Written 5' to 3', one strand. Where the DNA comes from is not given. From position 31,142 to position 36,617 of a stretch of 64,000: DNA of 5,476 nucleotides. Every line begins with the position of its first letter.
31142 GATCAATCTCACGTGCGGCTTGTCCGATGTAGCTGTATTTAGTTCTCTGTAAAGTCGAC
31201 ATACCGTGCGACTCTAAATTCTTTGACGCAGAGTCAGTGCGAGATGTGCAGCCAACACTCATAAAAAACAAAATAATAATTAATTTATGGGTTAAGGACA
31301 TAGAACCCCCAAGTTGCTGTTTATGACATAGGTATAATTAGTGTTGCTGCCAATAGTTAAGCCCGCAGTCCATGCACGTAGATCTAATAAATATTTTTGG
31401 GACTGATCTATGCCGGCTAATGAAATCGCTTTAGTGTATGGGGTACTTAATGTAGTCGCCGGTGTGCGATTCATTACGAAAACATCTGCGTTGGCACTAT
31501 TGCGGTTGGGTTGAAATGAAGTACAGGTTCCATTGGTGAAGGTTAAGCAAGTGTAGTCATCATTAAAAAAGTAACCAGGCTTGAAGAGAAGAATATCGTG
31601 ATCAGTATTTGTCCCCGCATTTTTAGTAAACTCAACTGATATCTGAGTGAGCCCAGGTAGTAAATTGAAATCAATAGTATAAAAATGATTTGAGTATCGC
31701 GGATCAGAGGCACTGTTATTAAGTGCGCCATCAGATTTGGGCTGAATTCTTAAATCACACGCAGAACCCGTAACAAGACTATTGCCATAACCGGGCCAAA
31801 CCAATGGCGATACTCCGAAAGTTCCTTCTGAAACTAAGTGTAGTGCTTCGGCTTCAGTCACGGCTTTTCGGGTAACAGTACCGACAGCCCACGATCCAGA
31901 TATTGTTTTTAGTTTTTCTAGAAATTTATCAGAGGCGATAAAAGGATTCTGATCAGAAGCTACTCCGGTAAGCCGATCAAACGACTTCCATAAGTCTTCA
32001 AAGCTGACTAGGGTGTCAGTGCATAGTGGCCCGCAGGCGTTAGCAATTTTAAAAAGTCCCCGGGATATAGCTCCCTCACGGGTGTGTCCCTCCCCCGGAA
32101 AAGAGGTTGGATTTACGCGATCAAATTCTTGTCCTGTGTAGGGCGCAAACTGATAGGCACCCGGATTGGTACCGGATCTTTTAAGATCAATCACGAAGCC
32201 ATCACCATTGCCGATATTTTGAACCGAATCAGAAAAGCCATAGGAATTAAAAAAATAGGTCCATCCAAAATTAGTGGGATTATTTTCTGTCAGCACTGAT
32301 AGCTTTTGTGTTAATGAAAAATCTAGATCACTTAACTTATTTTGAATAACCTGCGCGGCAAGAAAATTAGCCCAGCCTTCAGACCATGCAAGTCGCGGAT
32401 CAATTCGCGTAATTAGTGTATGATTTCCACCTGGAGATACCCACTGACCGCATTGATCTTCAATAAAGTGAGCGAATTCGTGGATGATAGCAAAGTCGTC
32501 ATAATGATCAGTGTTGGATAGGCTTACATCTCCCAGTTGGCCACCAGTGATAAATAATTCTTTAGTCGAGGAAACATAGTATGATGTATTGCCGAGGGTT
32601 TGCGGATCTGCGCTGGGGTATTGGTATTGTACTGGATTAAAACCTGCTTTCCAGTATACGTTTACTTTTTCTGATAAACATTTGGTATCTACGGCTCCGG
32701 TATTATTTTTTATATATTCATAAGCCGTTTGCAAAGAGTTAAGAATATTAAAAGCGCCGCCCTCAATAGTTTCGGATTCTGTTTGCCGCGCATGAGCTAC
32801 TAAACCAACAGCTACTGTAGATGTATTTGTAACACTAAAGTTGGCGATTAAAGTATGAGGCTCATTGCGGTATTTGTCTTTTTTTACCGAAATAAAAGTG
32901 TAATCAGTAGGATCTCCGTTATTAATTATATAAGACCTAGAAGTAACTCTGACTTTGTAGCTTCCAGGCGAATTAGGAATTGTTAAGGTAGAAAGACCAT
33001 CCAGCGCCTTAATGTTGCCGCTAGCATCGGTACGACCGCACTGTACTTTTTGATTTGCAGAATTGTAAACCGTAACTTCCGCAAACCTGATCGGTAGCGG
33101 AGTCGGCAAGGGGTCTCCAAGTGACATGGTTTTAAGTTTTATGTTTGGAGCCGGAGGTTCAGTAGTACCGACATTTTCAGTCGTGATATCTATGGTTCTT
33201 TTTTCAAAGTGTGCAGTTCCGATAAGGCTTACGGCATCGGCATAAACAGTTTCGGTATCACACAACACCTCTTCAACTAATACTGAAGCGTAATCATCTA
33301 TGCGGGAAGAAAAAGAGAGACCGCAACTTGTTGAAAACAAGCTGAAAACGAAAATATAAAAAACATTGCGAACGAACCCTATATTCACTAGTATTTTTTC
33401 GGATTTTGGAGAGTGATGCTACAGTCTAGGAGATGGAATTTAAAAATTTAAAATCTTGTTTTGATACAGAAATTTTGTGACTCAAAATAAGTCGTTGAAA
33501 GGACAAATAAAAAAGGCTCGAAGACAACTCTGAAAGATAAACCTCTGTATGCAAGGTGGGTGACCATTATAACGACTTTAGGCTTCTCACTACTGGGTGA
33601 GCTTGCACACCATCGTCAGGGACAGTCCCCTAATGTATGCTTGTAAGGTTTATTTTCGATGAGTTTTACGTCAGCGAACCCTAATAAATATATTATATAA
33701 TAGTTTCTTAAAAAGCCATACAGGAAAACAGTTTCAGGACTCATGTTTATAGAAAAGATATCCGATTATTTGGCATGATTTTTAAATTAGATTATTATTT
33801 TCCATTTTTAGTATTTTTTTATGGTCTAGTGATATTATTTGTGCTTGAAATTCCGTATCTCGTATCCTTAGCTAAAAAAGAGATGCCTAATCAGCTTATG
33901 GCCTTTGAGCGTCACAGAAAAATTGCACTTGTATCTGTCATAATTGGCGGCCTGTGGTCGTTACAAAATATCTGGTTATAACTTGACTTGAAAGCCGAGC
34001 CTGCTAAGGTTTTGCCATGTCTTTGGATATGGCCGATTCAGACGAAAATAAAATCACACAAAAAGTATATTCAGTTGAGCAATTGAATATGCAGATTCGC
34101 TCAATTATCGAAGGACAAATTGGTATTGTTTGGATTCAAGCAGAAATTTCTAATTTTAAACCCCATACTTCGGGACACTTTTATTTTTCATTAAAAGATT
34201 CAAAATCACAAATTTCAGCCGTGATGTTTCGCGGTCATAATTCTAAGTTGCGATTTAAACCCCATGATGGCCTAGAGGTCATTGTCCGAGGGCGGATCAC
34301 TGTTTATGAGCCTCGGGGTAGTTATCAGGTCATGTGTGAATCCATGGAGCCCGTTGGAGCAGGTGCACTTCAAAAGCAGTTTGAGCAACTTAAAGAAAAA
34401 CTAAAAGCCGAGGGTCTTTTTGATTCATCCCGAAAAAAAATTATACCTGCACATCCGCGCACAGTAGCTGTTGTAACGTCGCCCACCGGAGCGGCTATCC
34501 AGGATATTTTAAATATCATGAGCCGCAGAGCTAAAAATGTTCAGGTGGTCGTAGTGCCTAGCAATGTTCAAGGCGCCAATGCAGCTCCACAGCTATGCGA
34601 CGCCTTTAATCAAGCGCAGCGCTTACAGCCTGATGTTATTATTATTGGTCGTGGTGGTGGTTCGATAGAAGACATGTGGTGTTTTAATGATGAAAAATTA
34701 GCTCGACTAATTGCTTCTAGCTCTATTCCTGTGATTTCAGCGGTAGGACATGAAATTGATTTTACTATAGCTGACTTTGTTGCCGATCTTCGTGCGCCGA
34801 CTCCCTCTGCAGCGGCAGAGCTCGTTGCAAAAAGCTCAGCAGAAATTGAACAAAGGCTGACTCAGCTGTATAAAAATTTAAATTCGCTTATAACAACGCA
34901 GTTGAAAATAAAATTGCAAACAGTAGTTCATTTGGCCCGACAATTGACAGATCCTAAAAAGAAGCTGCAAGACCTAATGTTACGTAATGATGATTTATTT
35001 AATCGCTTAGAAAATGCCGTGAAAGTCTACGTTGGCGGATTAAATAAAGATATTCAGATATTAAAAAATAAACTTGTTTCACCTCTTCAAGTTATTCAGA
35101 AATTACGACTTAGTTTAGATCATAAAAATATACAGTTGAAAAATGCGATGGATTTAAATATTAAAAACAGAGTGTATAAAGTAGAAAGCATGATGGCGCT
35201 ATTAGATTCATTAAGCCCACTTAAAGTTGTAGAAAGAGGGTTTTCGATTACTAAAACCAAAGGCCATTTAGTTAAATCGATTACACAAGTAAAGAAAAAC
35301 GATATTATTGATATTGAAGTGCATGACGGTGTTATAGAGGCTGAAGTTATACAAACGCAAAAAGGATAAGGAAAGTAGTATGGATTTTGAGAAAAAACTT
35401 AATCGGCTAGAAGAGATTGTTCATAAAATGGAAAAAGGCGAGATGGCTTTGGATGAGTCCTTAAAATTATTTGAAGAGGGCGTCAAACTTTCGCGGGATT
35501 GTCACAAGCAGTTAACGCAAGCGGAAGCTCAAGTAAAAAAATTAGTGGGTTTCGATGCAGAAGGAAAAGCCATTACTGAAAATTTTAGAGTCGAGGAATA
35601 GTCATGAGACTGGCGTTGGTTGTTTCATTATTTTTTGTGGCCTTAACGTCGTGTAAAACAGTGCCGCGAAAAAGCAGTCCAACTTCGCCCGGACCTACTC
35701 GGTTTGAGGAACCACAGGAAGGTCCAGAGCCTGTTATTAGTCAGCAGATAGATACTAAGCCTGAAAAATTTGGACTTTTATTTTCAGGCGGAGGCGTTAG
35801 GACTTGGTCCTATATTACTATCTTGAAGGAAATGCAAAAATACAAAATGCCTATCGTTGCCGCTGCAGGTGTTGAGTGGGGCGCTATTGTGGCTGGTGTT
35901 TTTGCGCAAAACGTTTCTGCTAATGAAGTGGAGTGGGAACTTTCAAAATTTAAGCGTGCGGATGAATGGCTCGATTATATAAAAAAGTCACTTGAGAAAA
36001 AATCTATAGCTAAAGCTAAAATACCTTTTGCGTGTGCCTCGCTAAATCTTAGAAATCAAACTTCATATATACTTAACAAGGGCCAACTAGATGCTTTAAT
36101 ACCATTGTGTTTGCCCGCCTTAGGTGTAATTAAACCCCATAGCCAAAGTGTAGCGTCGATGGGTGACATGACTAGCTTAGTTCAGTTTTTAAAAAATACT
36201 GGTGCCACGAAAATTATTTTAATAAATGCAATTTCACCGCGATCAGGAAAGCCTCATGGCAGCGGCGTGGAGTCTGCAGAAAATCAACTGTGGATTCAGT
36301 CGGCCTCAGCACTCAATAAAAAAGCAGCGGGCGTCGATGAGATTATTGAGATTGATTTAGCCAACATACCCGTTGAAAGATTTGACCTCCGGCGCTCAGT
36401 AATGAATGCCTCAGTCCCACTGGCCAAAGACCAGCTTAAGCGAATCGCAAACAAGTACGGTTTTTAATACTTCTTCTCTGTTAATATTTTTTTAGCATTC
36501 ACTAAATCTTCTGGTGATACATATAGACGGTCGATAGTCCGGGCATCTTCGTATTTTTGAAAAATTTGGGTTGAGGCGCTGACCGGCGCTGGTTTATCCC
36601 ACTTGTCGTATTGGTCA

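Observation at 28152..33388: Tandemly duplicated two-gene cassette: HExxH lipoprotein plus small membrane-anchored partner, translationally coupled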

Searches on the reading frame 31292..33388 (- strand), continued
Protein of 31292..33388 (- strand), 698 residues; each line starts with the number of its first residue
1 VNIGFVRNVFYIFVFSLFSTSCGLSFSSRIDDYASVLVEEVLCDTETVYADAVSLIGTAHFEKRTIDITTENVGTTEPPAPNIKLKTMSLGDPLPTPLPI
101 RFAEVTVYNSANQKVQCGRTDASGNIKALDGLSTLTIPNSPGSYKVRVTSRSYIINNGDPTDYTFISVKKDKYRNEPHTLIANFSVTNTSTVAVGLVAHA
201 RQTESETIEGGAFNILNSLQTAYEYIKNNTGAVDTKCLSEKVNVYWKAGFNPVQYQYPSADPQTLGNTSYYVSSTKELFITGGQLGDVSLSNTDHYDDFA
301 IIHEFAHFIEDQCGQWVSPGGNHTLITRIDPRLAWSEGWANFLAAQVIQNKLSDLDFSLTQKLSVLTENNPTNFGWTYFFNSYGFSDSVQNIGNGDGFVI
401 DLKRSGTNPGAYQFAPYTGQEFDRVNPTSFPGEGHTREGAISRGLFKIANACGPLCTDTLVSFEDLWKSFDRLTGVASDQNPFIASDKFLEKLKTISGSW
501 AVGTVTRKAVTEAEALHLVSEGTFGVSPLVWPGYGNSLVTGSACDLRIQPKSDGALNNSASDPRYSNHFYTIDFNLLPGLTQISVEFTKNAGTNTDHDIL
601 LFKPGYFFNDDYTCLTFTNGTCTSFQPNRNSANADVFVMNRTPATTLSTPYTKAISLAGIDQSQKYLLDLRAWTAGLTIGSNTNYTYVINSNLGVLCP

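Call 52: search_protein_families(library=pfam, alignment_id=A1, max_evalue=1)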
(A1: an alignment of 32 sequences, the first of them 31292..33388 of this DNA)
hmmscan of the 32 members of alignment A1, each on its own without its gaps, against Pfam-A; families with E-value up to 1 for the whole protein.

A. member 1, window:31292-33388:- (698 aa): 2 families
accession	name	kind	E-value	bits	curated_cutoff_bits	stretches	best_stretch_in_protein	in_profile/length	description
PF02278.25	Lyase_8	-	0.014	15.3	27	1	551-590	45-84/254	Polysaccharide lyase family 8, super-sandwich domain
PF11974.14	bMG3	-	0.02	15.3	34.9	1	98-134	26-62/103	Bacterial alpha-2-macroglobulin MG3 domain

B. families by the number of members that match (of 32 scanned): 17 families
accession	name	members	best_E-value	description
PF11974.14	bMG3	21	4e-05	Bacterial alpha-2-macroglobulin MG3 domain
PF20352.3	DUF6647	7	0.042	Domain of unknown function (DUF6647)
PF01863.23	YgjP-like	5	0.049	YgjP-like, metallopeptidase domain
PF09471.16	Peptidase_M64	3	0.049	IgA Peptidase M64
PF08127.18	Propeptide_C1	2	0.068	Peptidase family C1 propeptide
PF08388.16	GIIM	2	0.1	Group II intron, maturase-specific domain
PF02278.25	Lyase_8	1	0.014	Polysaccharide lyase family 8, super-sandwich domain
PF02128.21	Peptidase_M36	1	0.014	Fungalysin metallopeptidase (M36)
PF19503.4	DUF6037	1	0.021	Family of unknown function (DUF6037)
PF13860.13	FlgD_ig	1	0.032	FlgD Ig-like domain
PF11350.14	DUF3152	1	0.034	Protein of unknown function (DUF3152)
PF05774.16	Herpes_heli_pri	1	0.047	Herpesvirus helicase-primase complex component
PF17963.7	Big_9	1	0.074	Bacterial Ig domain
PF21877.2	PH_NF1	1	0.11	PH domain-like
PF04228.19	Zn_peptidase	1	0.18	Putative neutral zinc metallopeptidase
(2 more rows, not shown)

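Call 68: find_encoding_contigs(protein=P0001, flank=1000, max_places=2)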
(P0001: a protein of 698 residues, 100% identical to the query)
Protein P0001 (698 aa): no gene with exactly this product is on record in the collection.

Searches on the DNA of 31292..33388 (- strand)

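Call 40: search_rna_families(sources=[L001, L002, L004, L006, L007, L012, L020, L025, L039, L047], threshold=gathering)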
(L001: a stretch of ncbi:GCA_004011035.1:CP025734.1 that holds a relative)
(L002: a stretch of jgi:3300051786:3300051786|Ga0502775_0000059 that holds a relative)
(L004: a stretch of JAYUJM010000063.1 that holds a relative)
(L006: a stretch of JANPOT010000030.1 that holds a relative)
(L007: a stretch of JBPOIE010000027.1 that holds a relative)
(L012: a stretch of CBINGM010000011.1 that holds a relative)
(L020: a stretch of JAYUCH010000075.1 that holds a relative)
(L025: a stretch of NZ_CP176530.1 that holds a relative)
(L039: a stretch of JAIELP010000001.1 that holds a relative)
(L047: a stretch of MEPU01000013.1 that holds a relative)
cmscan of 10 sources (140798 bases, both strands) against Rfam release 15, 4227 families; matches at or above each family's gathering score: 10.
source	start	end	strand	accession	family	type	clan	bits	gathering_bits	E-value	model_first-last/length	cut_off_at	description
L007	5712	5888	+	RF00013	6S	Gene;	-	75.1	46.4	1.2e-12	1-187/187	no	6S / SsrS RNA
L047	5509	5676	+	RF00013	6S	Gene;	-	74.7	46.4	1.5e-12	1-187/187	no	6S / SsrS RNA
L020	5739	5906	+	RF00013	6S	Gene;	-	74.6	46.4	1.6e-12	1-187/187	no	6S / SsrS RNA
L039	5724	5894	+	RF00013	6S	Gene;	-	74.6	46.4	1.6e-12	1-187/187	no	6S / SsrS RNA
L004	5697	5866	+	RF00013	6S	Gene;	-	70.1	46.4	1.8e-11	1-187/187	no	6S / SsrS RNA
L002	5726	5902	+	RF00013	6S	Gene;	-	69.8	46.4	2.2e-11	1-187/187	no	6S / SsrS RNA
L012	5648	5824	+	RF00013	6S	Gene;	-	69.4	46.4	2.7e-11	1-187/187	no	6S / SsrS RNA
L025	5658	5834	+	RF00013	6S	Gene;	-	69.4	46.4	2.7e-11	1-187/187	no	6S / SsrS RNA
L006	5721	5897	+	RF00013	6S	Gene;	-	67.9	46.4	6.2e-11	1-187/187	no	6S / SsrS RNA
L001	5723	5898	+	RF00013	6S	Gene;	-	67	46.4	1e-10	1-187/187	no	6S / SsrS RNA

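Call 41: search_rna_families(sources=[L061, L062, L064, L065, L066, L067, L069, L070, L074], threshold=gathering)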
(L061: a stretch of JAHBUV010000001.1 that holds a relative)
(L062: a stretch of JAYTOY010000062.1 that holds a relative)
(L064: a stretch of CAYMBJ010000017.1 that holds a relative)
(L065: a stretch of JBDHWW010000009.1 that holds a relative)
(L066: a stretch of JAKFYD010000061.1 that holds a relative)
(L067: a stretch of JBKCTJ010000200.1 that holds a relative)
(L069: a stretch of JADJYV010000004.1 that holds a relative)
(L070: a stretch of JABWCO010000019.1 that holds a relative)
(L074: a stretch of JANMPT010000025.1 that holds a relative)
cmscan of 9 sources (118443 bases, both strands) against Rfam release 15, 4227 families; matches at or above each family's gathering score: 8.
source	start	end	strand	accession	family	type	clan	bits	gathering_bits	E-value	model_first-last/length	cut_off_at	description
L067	4987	5162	+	RF00013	6S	Gene;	-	76.1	46.4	5.9e-13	1-187/187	no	6S / SsrS RNA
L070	5549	5726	+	RF00013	6S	Gene;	-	74.5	46.4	1.4e-12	1-187/187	no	6S / SsrS RNA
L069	5647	5835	+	RF00013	6S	Gene;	-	73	46.4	3.3e-12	1-187/187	no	6S / SsrS RNA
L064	5570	5744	+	RF00013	6S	Gene;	-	70.9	46.4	1e-11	1-187/187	no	6S / SsrS RNA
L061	5663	5842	+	RF00013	6S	Gene;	-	66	46.4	1.5e-10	1-187/187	no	6S / SsrS RNA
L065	5334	5512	+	RF00013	6S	Gene;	-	66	46.4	1.5e-10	1-187/187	no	6S / SsrS RNA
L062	5417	5601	+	RF00013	6S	Gene;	-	65.3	46.4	2.2e-10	1-187/187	no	6S / SsrS RNA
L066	5686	5863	+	RF00013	6S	Gene;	-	62.3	46.4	1.2e-09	1-187/187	no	6S / SsrS RNA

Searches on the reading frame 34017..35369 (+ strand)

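Call 38: search_protein_families(library=pfam, proteins=[window:34017-35369:+], max_evalue=0.01)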
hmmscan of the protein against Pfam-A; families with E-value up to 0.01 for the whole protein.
window:34017-35369:+ (450 aa): 6 families
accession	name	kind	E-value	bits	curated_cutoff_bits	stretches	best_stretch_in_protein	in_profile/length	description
PF02601.20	Exonuc_VII_L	-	7.2e-100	334.9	35.9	1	134-442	1-314/315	Exonuclease VII, large subunit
PF13742.12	tRNA_anti_2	-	9.6e-33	112.7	27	1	18-111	1-95/95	OB-fold nucleic acid binding domain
PF01336.31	tRNA_anti-codon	-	2e-11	44.1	27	1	38-113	1-75/75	OB-fold nucleic acid binding domain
PF17768.7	RecJ_OB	-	0.0018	18.8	27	1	43-108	39-106/107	RecJ OB domain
PF19353.4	DUF5930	-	0.0051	16.3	27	1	266-344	167-243/320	Family of unknown function (DUF5930)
PF00465.25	Fe-ADH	-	0.0092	16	31.3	0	145-219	20-94/168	Iron-containing alcohol dehydrogenase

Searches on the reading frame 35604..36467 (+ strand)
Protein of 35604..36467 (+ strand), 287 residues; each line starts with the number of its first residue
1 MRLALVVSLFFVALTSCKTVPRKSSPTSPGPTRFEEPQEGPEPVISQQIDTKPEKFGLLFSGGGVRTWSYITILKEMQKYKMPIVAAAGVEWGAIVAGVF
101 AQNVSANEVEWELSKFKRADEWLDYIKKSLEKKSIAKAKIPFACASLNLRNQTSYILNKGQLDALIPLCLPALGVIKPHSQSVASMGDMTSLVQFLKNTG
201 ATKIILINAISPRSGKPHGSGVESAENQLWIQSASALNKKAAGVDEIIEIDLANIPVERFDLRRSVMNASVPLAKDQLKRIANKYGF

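Call 38: search_protein_families(library=pfam, proteins=[window:35604-36467:+], max_evalue=0.01)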
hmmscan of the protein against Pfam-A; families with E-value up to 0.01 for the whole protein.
window:35604-36467:+ (287 aa): 1 family
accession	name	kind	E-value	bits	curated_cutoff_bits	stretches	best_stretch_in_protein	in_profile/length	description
PF01734.28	Patatin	-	1.8e-07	32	27.7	1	58-125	1-69/191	Patatin-like phospholipase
